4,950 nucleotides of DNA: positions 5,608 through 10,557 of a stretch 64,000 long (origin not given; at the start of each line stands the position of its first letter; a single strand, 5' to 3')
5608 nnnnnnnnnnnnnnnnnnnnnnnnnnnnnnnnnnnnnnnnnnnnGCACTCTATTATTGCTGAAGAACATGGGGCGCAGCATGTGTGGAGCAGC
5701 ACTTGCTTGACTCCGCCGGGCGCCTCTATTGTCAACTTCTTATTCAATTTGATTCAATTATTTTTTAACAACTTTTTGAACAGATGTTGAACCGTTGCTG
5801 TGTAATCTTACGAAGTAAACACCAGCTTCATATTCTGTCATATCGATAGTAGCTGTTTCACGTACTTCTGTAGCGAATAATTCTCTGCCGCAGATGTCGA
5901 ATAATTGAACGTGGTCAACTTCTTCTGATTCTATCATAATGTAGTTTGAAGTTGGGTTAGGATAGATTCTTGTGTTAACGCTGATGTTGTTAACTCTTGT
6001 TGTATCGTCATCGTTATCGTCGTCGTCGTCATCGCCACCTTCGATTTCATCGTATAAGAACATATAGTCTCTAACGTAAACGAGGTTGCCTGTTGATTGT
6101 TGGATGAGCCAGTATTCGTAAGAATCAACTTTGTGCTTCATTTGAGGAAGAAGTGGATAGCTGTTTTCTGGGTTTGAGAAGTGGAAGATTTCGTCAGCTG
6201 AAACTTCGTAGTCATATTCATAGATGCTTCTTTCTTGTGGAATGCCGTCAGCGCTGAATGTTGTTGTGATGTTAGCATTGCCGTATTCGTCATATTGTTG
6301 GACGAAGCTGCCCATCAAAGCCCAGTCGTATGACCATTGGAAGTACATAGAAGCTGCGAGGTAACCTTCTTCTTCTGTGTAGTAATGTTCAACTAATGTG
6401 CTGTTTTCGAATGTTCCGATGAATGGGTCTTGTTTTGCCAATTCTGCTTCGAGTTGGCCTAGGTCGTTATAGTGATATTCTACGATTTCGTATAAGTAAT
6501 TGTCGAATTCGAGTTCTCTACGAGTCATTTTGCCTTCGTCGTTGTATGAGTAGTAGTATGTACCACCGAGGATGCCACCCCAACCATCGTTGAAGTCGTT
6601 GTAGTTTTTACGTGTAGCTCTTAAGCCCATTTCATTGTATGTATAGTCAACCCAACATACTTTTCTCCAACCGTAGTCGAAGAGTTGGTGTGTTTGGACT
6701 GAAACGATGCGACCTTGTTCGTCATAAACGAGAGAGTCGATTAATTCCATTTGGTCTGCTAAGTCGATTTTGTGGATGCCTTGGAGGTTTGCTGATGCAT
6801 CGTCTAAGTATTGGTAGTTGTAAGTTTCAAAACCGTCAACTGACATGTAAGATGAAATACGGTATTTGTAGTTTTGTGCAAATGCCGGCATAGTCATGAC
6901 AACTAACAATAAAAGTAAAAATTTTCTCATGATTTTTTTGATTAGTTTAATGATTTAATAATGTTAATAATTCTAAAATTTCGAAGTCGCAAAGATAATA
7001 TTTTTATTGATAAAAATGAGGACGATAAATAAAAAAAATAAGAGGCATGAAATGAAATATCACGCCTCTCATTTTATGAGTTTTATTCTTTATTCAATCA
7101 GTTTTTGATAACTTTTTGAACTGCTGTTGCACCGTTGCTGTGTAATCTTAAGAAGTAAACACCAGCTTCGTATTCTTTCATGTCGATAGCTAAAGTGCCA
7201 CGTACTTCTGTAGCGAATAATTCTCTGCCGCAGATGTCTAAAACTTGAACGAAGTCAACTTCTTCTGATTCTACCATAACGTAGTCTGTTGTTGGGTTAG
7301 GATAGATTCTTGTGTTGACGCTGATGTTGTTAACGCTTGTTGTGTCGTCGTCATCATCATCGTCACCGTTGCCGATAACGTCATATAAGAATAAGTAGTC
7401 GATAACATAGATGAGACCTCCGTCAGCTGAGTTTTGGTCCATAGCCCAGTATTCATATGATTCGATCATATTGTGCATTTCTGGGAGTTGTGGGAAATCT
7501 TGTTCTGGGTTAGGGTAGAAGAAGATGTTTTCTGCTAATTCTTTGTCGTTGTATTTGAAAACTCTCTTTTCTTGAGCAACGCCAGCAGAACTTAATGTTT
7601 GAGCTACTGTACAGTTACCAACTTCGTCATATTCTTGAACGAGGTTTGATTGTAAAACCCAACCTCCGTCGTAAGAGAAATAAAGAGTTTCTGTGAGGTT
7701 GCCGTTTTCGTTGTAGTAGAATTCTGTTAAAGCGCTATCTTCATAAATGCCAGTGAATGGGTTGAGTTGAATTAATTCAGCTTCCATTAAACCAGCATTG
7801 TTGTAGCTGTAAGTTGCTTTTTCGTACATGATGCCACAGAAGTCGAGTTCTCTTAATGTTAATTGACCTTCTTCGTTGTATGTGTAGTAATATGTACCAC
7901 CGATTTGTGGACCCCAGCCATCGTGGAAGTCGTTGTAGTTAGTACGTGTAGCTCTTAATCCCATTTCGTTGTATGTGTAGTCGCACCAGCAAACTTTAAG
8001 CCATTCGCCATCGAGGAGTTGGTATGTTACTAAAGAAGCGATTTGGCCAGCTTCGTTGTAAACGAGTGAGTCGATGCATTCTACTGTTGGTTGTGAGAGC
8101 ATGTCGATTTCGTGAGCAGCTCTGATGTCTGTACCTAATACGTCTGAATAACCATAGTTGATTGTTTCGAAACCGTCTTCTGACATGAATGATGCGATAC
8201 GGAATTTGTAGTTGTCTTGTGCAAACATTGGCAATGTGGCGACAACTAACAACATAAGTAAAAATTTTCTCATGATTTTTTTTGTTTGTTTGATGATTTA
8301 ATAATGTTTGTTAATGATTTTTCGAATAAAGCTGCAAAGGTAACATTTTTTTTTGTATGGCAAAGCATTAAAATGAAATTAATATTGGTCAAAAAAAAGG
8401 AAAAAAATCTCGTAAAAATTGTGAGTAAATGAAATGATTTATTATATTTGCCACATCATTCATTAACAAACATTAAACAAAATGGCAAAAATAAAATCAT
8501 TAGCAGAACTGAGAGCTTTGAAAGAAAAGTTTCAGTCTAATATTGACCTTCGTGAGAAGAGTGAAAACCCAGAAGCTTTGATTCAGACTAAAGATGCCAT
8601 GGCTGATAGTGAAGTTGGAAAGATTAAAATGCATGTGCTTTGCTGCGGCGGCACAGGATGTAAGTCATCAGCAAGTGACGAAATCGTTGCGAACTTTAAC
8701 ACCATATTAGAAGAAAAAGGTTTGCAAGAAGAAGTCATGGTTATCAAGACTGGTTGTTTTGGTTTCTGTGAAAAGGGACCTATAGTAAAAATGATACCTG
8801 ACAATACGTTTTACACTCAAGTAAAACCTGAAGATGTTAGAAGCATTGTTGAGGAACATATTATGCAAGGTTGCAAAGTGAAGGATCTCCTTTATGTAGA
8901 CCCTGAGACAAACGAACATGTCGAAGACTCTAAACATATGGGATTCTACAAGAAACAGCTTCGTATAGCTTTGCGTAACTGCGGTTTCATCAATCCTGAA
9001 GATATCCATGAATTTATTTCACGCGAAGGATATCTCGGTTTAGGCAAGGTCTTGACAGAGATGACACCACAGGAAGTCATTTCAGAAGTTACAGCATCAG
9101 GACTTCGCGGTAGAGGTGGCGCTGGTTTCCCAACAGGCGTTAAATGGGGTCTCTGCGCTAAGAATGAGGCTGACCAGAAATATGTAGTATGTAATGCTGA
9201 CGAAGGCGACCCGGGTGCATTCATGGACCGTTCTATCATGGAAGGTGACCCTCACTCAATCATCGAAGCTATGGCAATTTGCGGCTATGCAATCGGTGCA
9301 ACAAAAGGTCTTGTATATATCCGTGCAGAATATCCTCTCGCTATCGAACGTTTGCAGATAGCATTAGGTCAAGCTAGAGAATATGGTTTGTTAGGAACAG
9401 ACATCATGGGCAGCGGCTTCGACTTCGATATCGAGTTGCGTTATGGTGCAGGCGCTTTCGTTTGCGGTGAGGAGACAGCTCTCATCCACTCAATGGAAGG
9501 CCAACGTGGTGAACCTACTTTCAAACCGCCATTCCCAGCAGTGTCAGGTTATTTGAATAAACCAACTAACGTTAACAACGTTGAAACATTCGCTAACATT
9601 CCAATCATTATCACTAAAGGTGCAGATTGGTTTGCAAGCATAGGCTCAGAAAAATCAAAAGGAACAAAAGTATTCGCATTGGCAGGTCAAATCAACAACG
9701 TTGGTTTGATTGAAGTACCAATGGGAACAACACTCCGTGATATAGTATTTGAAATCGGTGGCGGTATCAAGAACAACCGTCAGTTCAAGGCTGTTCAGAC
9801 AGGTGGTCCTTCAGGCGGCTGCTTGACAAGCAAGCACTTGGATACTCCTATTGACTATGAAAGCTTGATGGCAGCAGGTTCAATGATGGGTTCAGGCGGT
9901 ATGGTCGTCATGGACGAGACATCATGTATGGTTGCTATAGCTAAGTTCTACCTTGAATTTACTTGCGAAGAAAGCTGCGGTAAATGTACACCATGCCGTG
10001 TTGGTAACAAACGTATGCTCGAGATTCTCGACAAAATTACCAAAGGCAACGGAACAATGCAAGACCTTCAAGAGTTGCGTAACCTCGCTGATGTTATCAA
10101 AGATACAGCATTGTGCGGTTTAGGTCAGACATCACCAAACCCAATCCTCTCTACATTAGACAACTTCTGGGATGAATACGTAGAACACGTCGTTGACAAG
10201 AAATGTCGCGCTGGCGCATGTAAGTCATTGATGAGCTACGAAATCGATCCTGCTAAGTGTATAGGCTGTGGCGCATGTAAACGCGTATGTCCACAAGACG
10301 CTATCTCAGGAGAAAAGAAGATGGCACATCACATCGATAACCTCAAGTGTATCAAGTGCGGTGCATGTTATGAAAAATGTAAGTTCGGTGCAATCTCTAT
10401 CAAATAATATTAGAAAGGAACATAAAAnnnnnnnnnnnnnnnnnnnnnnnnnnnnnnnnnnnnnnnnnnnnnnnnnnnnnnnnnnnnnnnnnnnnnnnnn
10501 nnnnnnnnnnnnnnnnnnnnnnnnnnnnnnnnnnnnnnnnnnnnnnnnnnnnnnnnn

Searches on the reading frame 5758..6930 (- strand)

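Call 4: search_protein_families(library=pfam, proteins=[window:5758-6930:-], max_evalue=0.01)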
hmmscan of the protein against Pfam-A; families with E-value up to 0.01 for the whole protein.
window:5758-6930:- (390 aa): 1 family
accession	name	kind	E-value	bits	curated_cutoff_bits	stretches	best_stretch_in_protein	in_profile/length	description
PF18962.6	Por_Secre_tail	-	2.1e-12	47.6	27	1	322-388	1-74/75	Secretion system C-terminal sorting domain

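Call 6: search_protein_families(library=ncbifam, proteins=[window:5758-6930:-], max_evalue=0.01)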
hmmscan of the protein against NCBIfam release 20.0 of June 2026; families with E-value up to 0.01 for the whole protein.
window:5758-6930:- (390 aa): 3 families
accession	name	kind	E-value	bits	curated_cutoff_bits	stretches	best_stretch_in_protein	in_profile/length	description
TIGR04183.1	Por_Secre_tail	domain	1.9e-14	53.4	23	1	322-390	1-72/72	T9SS type A sorting domain-containing protein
NF038113.1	T9SSA_dep_M36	equivalog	2e-10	39.5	885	1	311-389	783-868/869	T9SS-dependent M36 family metallopeptidase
NF052644.1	T9SS_DNase_Rie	equivalog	6.7e-06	25.6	260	1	336-390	198-251/251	T9SS-dependent surface endonuclease, AS87_RS02955 family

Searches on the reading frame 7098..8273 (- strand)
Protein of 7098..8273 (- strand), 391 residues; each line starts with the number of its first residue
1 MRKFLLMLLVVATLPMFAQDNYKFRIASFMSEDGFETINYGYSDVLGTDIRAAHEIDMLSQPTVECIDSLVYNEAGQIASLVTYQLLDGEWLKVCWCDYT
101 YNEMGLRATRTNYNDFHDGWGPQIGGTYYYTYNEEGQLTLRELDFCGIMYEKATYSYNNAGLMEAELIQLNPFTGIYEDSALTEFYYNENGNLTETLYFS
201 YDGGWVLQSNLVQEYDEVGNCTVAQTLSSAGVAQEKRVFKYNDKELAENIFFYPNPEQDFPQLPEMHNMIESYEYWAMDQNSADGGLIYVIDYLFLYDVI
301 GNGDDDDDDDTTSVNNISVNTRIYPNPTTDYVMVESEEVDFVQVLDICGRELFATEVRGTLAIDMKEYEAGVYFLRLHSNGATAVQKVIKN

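Call 4: search_protein_families(library=pfam, proteins=[window:7098-8273:-], max_evalue=0.01)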
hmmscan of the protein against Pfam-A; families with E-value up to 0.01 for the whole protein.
window:7098-8273:- (391 aa): 2 families
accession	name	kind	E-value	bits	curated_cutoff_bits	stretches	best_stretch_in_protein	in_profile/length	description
PF18962.6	Por_Secre_tail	-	1.2e-11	45.2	27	1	323-389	1-74/75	Secretion system C-terminal sorting domain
PF05593.20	RHS_repeat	-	0.0097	16.7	22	0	187-222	1-29/38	RHS Repeat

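Call 6: search_protein_families(library=ncbifam, proteins=[window:7098-8273:-], max_evalue=0.01)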
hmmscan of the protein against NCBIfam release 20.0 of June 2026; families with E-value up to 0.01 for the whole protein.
window:7098-8273:- (391 aa): 3 families
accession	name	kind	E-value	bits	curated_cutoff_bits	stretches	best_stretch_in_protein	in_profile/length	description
TIGR04183.1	Por_Secre_tail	domain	4.1e-11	42.7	23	1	323-391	1-72/72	T9SS type A sorting domain-containing protein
NF038113.1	T9SSA_dep_M36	equivalog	2.6e-08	32.5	885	1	313-391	784-869/869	T9SS-dependent M36 family metallopeptidase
NF052644.1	T9SS_DNase_Rie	equivalog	0.0015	17.9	260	1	323-391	184-251/251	T9SS-dependent surface endonuclease, AS87_RS02955 family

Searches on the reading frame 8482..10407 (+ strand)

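Call 4: search_protein_families(library=pfam, proteins=[window:8482-10407:+], max_evalue=0.01)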
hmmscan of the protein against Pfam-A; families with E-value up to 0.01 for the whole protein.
window:8482-10407:+ (641 aa): 15 families
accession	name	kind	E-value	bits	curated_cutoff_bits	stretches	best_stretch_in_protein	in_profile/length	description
PF01512.22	Complex1_51K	-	1.3e-46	158.7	31.2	1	203-374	1-149/150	Nuo51 FMN-binding domain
PF10589.14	NADH_4Fe-4S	-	8.3e-33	112.6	23.5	1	486-569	2-85/85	NADH-ubiquinone oxidoreductase-F iron-sulfur binding region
PF00037.32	Fer4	-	7.3e-15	54.5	21.1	2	586-609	1-24/24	4Fe-4S binding domain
PF13237.11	Fer4_10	-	2.2e-09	37.6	25.5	1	587-633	3-52/53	4Fe-4S dicluster domain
PF14697.11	Fer4_21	-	6e-08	33.1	35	1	588-638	3-57/59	4Fe-4S dicluster domain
PF12838.12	Fer4_7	-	7e-08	33.3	27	1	592-637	1-52/52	4Fe-4S dicluster domain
PF13187.11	Fer4_9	-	4.9e-07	30.1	27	1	592-638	1-52/52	4Fe-4S dicluster domain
PF12837.12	Fer4_6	-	5.4e-07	29.7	25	2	587-608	3-24/24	4Fe-4S binding domain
PF01257.25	2Fe-2S_thioredx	-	1.3e-06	28.8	24.8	1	49-125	65-143/145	Thioredoxin-like [2Fe-2S] ferredoxin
PF12797.12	Fer4_2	-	1.4e-05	25.1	24.5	1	587-604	4-21/22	4Fe-4S binding domain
PF10531.15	SLBB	-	0.00015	21.9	27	1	398-446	2-53/55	SLBB domain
PF13183.11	Fer4_8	-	0.00039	21.3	27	0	591-605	52-66/68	4Fe-4S dicluster domain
PF13484.11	Fer4_16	-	0.0018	19.4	30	1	592-614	1-24/66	4Fe-4S double cluster binding domain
PF22461.2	SLBB_2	-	0.004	17.7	27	0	398-448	3-50/79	SLBB domain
PF25160.1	LdpA_Fe-S-bd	-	0.0061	16.8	27.6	0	599-639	9-44/49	LdpA Fe-S cluster-binding domain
